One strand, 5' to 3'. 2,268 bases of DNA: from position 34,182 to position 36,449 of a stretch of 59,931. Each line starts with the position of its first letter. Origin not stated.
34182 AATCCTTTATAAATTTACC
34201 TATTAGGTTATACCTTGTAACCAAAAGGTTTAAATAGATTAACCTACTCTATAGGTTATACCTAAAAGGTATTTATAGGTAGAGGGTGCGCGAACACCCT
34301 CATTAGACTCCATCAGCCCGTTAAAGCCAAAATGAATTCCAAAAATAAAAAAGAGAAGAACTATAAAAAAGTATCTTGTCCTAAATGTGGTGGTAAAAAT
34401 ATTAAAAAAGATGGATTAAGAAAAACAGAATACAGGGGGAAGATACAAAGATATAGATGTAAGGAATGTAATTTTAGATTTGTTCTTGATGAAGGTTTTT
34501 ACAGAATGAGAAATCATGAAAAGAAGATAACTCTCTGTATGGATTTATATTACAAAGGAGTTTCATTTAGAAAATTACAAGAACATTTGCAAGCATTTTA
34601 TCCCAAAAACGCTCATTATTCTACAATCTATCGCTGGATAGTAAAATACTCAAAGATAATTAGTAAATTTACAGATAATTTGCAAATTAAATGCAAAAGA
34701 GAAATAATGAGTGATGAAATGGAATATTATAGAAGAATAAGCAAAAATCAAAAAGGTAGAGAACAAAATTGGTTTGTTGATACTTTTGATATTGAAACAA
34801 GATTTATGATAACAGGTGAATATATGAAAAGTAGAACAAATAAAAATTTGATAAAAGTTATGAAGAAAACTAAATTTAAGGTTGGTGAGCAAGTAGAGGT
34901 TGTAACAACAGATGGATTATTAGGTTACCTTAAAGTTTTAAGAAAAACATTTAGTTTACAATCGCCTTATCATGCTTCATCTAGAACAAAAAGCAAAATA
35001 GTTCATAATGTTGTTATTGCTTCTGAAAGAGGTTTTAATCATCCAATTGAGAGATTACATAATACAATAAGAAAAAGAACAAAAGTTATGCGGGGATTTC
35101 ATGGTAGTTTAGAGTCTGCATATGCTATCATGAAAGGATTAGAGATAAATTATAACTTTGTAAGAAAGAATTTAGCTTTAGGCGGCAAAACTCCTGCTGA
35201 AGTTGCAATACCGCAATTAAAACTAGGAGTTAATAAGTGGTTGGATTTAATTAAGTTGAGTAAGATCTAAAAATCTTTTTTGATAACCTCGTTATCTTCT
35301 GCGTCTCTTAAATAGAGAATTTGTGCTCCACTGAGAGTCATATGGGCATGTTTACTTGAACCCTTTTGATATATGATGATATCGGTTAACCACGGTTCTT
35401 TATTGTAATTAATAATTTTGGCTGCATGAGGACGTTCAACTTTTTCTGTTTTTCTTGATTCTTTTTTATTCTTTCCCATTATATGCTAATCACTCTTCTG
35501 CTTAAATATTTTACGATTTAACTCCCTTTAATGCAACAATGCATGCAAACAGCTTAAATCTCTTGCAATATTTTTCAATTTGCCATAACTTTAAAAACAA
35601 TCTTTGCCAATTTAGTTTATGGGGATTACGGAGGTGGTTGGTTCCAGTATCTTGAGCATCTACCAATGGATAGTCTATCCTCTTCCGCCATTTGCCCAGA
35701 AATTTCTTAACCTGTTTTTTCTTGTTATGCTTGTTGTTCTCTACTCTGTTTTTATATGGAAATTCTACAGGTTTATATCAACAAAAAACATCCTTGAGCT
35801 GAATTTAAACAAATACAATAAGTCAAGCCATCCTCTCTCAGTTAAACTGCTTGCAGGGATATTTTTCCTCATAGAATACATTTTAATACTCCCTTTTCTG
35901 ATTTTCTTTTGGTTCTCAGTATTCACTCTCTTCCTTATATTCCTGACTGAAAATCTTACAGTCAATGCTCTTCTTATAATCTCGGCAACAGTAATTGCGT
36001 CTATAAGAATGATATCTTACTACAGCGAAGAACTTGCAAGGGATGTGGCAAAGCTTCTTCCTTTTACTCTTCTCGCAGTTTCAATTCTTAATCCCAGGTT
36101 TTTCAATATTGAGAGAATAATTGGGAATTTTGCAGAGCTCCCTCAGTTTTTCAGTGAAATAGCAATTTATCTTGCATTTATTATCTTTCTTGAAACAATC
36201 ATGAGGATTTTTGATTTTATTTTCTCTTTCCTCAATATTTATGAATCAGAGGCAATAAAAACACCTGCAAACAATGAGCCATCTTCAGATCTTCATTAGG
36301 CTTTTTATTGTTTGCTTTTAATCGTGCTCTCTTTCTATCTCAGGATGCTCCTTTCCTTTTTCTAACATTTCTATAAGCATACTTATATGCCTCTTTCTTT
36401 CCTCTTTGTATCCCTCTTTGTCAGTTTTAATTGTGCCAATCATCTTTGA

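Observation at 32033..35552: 3.5-kb cargo transposon with verified TSD and TIRs, carrying a DDE transposase and an R-M-like module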

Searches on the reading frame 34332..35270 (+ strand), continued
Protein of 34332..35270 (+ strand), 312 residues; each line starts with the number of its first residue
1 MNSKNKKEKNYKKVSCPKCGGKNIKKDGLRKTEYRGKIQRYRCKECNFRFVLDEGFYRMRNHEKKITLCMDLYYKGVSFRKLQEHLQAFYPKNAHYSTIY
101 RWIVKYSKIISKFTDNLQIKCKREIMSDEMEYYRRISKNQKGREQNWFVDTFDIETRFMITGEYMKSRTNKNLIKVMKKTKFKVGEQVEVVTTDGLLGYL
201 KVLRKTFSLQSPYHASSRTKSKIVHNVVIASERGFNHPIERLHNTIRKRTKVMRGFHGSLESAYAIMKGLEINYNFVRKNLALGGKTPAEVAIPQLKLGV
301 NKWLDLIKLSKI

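Call 102: fold_search(model_id=the predicted structure, library=pdb)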
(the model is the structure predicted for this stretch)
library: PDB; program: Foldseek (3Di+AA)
matches with E <= 10: 512; with E <= 0.001: 11
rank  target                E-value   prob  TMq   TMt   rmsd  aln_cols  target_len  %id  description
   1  6xg8_B                5.0e-07  1.00  0.38  0.34  17.3       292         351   12  ISCth4 transposase, pre-cleaved complex, PCC (released 2020-10-14)
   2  6xg8_A                5.6e-07  1.00  0.40  0.32   7.2       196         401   16  ISCth4 transposase, pre-cleaved complex, PCC (released 2020-10-14)
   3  6xgx_A                1.1e-06  1.00  0.40  0.32  10.4       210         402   16  ISCth4 transposase, strand transfer complex 1, STC1 (released 2020-10-14)
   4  6xgx_B                2.2e-06  1.00  0.50  0.45  12.5       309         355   11  ISCth4 transposase, strand transfer complex 1, STC1 (released 2020-10-14)
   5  6xgw_B                1.0e-05  1.00  0.37  0.33   5.2       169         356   18  ISCth4 transposase, pre-reaction complex, PRC (released 2020-10-14)
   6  7pik_B                7.4e-04  0.85  0.21  0.14  28.6       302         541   10  Cryo-EM structure of E. coli TnsB in complex with right end fragment of Tn7 transposon (released 2022-06-15)
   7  8aa5_DP1              8.3e-04  1.00  0.36  0.37   8.8       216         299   11  Cryo-EM structure of the strand transfer complex of the TnsB transposase (type V-K CRISPR-associated transposon) (released 2022-10-19)
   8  4fcy_A                8.3e-04  0.97  0.27  0.20  22.5       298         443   12  Crystal structure of the bacteriophage Mu transpososome (released 2012-11-07)
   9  8aa5_CP1              9.3e-04  1.00  0.35  0.37   9.0       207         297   10  Cryo-EM structure of the strand transfer complex of the TnsB transposase (type V-K CRISPR-associated transposon) (released 2022-10-19)
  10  5ejk_B                9.8e-04  1.00  0.38  0.44   9.0       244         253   11  Crystal structure of the Rous sarcoma virus intasome (released 2016-02-17)
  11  4fcy_B                9.8e-04  0.99  0.31  0.22  22.4       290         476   13  Crystal structure of the bacteriophage Mu transpososome (released 2012-11-07)
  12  8ea3_Z                2.8e-03  1.00  0.35  0.36   9.4       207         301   11  V-K CAST Transpososome from Scytonema hofmanni, major configuration (released 2022-11-30)
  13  8q4d_A                4.1e-03  0.99  0.35  0.32  26.1       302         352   10  IstA-IstB(E167Q) Strand Transfer Complex (released 2024-07-10)
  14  9bw1_M                5.2e-03  0.97  0.34  0.15  20.3       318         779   11  TnsABCD-DNA transpososome (released 2024-10-16)
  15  7svw_A                6.2e-03  0.97  0.27  0.28  16.2       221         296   10  Strand-transfer complex of TnsB from ShCAST (released 2022-08-10)
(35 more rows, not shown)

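Call 105: search_protein_families(library=pfam, proteins=[L028:14739-15749:-, L028:15801-17009:-, L013:10955-11920:-, L023:3499-4386:-, L040:3004-3957:-, L054:10949-12193:+, L054:8385-9323:+, L030:2601-3728:+, L053:10897-13524:+, L014:13888-16638:-], max_evalue=0.00001)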
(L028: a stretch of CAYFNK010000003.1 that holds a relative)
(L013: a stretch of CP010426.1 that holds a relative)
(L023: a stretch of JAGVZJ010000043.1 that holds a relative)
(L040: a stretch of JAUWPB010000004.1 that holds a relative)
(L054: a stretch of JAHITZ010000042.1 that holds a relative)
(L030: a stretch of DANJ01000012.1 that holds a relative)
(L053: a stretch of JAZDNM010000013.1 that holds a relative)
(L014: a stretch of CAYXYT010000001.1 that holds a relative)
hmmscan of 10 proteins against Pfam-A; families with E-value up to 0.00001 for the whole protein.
L028:14739-15749:- (337 aa): 1 family
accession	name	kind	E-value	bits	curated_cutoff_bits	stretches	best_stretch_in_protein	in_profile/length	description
PF00579.31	tRNA-synt_1b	-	2.9e-52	178.2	21.1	1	29-319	2-291/292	tRNA synthetases class I (W and Y)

L028:15801-17009:- (403 aa): 3 families
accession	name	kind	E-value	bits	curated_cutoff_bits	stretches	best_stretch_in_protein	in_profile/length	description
PF00579.31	tRNA-synt_1b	-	1e-72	245.4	21.1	1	29-314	2-289/292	tRNA synthetases class I (W and Y)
PF01479.30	S4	-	5.9e-11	42.4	22.8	1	341-384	3-46/48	S4 domain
PF22421.1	SYY_C-terminal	-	1.2e-06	28.8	27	1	326-385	6-65/83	Tyrosine--tRNA ligase SYY-like C-terminal domain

L013:10955-11920:- (322 aa): 2 families
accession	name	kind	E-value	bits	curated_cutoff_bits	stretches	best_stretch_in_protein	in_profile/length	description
PF13404.12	HTH_AsnC-type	-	2.4e-17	62.9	27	2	176-215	2-41/42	AsnC-type helix-turn-helix domain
PF13412.12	HTH_24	-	9.3e-17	60.8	21.9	2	176-218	2-44/48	Winged helix-turn-helix DNA-binding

L023:3499-4386:- (296 aa): 3 families
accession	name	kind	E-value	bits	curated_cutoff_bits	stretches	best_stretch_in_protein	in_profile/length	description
PF13412.12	HTH_24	-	2e-22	78.9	21.9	2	7-53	1-47/48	Winged helix-turn-helix DNA-binding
PF13404.12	HTH_AsnC-type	-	3.9e-19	68.6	27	2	7-47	1-41/42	AsnC-type helix-turn-helix domain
PF01047.28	MarR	-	3.6e-07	30.4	24.6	0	15-54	9-48/59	MarR family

L040:3004-3957:- (318 aa): 4 families
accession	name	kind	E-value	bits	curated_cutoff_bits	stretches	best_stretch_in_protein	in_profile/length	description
PF13404.12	HTH_AsnC-type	-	7e-25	87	27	2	167-207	1-41/42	AsnC-type helix-turn-helix domain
PF13412.12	HTH_24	-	6.8e-24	83.6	21.9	2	167-213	1-47/48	Winged helix-turn-helix DNA-binding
PF01037.27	AsnC_trans_reg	-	9.8e-08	32.2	25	0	77-123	9-57/73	Lrp/AsnC ligand binding domain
PF12840.13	HTH_20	-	4.5e-07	30.2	27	0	168-213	3-48/51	Helix-turn-helix domain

L054:10949-12193:+ (415 aa): 2 families
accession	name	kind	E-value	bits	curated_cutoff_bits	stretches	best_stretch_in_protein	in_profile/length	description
PF01555.25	N6_N4_Mtase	-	5e-12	46.7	26.7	0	19-76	144-202/221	DNA methylase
PF01170.24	UPF0020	-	6.6e-10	39.4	22.3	1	35-76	7-49/197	RMKL-like, methyltransferase domain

L054:8385-9323:+ (313 aa): 0 families

L030:2601-3728:+ (376 aa): 1 family
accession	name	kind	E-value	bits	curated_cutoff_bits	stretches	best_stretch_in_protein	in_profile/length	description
PF18915.5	DUF5667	-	1.4e-15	57.9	27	1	37-133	1-97/99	Domain of unknown function (DUF5667)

L053:10897-13524:+ (876 aa): 4 families
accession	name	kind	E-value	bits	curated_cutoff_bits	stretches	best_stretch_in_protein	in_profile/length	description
PF02384.22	N6_Mtase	-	4.4e-39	135.1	20.4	1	309-658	2-307/311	N-6 DNA Methylase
PF13588.12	HSDR_N_2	-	2.8e-18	66.5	25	1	55-167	1-102/110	Type I restriction enzyme R protein N terminus (HSDR_N)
PF07669.17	Eco57I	-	5.5e-14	53.1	25.3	1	400-557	3-168/171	Eco57I restriction-modification methylase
PF01170.24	UPF0020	-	1.2e-09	38.6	22.3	1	347-470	25-136/197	RMKL-like, methyltransferase domain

L014:13888-16638:- (917 aa): 4 families
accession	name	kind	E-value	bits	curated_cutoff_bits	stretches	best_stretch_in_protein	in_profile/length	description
PF04851.21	ResIII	-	7.6e-34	117.4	22.5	1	165-316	5-163/164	Type III restriction enzyme, res subunit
PF18766.7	SWI2_SNF2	-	1.6e-17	64.4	26.7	1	172-356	6-194/221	SWI2/SNF2 ATPase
PF08463.15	EcoEI_R_C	-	3.6e-10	40.6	24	1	771-913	9-160/163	EcoEI R protein C-terminal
PF00270.35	DEAD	-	1.3e-07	31.9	26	1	174-317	6-163/167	DEAD/DEAH box helicase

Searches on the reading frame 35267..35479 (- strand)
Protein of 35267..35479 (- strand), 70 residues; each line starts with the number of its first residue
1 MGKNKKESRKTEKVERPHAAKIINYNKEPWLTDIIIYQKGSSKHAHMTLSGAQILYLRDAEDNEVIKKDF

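Call 4: search_protein_families(library=pfam, proteins=[window:35267-35479:-], max_evalue=0.1)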
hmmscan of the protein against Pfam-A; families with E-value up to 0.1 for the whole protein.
window:35267-35479:- (70 aa): 1 family
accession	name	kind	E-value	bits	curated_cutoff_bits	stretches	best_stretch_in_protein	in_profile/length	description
PF20103.6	DUF6493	-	0.043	13.4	25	1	4-67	76-136/317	Domain of unknown function (DUF6493)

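Call 9: search_protein_families(library=ncbifam, proteins=[window:35267-35479:-], max_evalue=0.1)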
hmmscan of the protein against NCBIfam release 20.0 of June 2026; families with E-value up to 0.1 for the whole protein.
window:35267-35479:- (70 aa): 0 families

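Call 10: search_protein_families(library=phrogs, proteins=[window:35267-35479:-], max_evalue=0.01)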
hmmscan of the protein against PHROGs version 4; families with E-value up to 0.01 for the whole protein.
window:35267-35479:- (70 aa): 0 families

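Call 11: search_protein_families(library=padloc, proteins=[window:35267-35479:-], max_evalue=0.01)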
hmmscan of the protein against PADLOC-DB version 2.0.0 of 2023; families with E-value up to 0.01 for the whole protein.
window:35267-35479:- (70 aa): 0 families

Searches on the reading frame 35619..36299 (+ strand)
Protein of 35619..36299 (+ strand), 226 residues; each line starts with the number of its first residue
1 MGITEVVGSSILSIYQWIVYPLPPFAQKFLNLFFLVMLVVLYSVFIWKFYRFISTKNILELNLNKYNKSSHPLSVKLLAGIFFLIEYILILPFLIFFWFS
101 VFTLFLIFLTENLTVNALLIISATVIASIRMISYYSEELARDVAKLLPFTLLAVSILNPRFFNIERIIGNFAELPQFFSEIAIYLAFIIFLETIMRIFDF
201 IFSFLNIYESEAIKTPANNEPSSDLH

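Call 4: search_protein_families(library=pfam, proteins=[window:35619-36299:+], max_evalue=0.1)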
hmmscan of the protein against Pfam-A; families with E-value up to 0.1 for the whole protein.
window:35619-36299:+ (226 aa): 0 families

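Call 9: search_protein_families(library=ncbifam, proteins=[window:35619-36299:+], max_evalue=0.1)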
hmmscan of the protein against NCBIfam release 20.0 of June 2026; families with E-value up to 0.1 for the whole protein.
window:35619-36299:+ (226 aa): 0 families

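Call 17: find_encoding_contigs(protein=window:35619-36299:+, flank=6000, max_places=10)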
Protein window:35619-36299:+ (226 aa): 2 contigs read that carry it; 1 place shown.
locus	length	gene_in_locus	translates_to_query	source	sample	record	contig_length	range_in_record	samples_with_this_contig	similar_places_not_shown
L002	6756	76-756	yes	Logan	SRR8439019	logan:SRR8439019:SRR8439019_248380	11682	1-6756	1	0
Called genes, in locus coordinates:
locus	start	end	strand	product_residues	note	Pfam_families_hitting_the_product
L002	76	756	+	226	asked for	-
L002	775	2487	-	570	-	PF00999:Na_H_Exchanger, PF02254:TrkA_N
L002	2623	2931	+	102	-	PF00338:Ribosomal_S10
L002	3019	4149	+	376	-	PF02511:Thy1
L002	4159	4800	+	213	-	PF02223:Thymidylate_kin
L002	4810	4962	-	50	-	-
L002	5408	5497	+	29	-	-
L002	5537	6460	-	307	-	PF00413:Peptidase_M10, PF01400:Astacin (weak), PF07705:CARDB (weak)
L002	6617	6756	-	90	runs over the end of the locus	-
